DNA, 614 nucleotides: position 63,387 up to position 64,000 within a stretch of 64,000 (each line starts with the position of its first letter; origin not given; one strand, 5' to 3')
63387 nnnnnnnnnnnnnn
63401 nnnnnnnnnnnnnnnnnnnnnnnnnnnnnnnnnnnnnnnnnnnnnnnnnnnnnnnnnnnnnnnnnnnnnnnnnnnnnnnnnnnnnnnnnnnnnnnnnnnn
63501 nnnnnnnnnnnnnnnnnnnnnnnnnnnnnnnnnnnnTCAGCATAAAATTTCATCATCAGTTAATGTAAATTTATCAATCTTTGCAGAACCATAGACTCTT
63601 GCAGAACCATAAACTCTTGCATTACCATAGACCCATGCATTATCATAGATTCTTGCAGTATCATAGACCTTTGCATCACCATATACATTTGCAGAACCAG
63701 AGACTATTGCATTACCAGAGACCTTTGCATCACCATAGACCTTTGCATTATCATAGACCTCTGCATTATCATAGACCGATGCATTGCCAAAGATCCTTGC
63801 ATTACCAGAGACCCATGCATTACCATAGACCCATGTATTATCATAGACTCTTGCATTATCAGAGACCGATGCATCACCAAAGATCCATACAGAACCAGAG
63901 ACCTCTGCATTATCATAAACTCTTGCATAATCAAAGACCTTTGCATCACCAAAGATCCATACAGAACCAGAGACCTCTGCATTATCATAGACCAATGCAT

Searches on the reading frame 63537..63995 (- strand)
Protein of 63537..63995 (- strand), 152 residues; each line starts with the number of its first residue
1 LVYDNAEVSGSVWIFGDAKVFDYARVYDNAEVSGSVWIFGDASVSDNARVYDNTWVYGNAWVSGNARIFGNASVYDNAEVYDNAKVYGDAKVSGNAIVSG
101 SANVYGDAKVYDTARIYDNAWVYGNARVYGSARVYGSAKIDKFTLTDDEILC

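Call 88: search_protein_families(library=pfam, max_evalue=0.001, proteins=[window:63537-63995:-])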
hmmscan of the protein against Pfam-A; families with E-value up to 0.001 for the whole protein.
window:63537-63995:- (152 aa): 3 families
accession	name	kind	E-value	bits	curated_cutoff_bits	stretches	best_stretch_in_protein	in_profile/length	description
PF18836.7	B_solenoid_ydck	-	2.6e-23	80.3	30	1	122-136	3-17/17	YdcK Beta solenoid repeat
PF04519.19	Bactofilin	-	7.4e-05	23.4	27.9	0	66-128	19-82/98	Polymer-forming cytoskeletal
PF19236.4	ADAMTS_CR_3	-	0.00079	19.9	21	0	62-89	83-110/115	ADAMTS cysteine-rich domain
